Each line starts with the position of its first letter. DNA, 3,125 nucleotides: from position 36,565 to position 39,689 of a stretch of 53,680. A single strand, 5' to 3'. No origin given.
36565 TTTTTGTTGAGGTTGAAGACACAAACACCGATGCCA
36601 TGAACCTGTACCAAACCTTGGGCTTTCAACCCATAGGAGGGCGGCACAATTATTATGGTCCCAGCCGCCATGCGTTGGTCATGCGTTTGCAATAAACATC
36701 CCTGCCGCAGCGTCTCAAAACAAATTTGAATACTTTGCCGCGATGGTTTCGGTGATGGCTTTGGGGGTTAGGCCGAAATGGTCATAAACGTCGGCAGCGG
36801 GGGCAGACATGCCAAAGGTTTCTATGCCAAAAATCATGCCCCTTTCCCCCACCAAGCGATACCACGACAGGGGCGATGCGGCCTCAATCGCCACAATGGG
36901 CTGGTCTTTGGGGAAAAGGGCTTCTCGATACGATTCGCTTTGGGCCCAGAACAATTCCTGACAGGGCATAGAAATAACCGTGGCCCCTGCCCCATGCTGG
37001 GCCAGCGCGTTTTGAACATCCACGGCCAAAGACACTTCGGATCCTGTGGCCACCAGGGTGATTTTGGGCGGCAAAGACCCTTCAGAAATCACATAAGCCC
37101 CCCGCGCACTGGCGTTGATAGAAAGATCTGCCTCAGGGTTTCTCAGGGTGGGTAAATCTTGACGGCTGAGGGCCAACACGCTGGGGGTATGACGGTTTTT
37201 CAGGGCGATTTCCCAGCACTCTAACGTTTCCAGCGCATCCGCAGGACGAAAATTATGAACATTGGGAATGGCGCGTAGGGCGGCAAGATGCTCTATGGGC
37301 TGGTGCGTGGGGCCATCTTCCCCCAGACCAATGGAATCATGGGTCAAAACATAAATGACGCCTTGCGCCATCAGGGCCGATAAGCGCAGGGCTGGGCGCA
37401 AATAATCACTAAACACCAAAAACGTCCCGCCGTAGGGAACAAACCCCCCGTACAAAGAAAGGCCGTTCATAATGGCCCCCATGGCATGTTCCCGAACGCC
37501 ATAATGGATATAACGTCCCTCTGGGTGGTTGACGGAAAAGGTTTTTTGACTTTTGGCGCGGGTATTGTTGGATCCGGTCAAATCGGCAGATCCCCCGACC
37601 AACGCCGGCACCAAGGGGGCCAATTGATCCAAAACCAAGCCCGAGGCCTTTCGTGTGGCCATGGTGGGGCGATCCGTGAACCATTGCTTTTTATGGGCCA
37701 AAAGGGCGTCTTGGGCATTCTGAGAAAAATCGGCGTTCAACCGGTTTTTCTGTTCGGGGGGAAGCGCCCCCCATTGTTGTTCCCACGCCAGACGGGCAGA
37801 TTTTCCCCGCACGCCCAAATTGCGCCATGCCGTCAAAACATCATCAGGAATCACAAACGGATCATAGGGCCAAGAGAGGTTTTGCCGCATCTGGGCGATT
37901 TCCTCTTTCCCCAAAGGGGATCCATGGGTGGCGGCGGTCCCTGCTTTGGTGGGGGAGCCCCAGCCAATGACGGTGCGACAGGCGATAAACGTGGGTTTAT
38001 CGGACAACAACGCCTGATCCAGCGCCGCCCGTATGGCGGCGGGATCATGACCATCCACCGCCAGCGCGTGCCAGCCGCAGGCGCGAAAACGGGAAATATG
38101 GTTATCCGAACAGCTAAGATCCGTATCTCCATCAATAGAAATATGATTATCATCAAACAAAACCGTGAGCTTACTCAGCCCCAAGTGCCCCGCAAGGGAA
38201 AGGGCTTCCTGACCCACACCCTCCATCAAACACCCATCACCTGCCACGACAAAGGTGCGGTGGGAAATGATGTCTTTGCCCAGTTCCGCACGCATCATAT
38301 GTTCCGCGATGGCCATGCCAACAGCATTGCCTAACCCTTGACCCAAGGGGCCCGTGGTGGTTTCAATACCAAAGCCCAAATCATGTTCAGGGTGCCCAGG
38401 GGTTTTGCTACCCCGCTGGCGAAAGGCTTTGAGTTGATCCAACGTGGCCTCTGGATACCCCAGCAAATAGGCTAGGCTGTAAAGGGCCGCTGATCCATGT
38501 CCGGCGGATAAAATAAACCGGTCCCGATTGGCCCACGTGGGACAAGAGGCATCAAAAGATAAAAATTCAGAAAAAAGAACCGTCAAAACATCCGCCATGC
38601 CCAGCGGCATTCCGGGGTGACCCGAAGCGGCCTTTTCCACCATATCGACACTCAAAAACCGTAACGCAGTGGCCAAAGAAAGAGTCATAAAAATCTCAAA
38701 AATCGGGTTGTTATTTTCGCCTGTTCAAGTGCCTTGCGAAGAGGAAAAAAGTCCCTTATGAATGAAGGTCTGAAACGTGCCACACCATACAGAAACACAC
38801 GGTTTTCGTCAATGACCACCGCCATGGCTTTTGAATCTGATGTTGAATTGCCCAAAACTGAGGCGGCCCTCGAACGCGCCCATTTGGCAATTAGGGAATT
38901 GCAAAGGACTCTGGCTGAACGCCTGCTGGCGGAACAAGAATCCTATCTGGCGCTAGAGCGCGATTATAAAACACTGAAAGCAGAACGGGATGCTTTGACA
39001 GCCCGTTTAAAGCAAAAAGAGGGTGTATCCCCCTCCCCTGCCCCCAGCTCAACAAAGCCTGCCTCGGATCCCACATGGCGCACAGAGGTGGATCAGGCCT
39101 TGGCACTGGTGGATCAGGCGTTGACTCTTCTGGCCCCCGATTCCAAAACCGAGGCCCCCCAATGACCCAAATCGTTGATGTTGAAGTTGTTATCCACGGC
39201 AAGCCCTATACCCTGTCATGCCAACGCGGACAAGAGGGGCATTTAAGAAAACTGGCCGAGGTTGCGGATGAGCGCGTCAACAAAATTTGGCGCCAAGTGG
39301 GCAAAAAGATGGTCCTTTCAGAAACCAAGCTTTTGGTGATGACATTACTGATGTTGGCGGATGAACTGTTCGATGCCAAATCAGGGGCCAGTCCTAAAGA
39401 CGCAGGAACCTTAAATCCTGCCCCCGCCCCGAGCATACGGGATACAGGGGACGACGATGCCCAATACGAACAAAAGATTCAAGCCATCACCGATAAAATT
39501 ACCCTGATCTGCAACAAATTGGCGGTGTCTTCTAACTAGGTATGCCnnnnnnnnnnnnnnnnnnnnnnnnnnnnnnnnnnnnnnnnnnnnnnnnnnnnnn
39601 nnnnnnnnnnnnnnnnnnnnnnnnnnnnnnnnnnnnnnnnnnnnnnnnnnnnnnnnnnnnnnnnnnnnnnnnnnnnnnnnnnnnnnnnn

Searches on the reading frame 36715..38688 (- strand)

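Call 76: search_protein_families(library=pfam, proteins=[window:36715-38688:-], max_evalue=0.00001)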
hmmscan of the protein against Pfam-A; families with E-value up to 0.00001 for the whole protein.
window:36715-38688:- (657 aa): 4 families
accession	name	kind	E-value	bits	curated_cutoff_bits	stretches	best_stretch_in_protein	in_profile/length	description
PF00456.26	Transketolase_N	-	2e-119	398.9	22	1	5-310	5-315/334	Transketolase, thiamine diphosphate binding domain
PF02779.29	Transket_pyr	-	2.2e-55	187.4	27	1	342-513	2-173/174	Transketolase, pyrimidine binding domain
PF22613.1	Transketolase_C_1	-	1.8e-36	125.2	27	1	530-641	1-113/113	Transketolase-like TK C-terminal domain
PF02780.25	Transketolase_C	-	1.2e-10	41.8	25.9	1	541-645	10-124/124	Transketolase, C-terminal domain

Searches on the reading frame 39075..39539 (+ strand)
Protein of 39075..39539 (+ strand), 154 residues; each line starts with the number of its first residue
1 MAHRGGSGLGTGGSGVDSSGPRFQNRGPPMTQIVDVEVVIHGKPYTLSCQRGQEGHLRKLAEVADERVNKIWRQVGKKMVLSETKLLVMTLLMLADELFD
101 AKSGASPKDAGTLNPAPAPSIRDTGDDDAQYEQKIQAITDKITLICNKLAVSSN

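Call 76: search_protein_families(library=pfam, proteins=[window:39075-39539:+], max_evalue=0.00001)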
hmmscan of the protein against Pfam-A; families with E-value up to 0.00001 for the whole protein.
window:39075-39539:+ (154 aa): 1 family
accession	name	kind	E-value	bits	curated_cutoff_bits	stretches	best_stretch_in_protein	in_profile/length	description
PF05164.18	ZapA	-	1.3e-17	64.3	23.8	1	36-142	1-88/88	Cell division protein ZapA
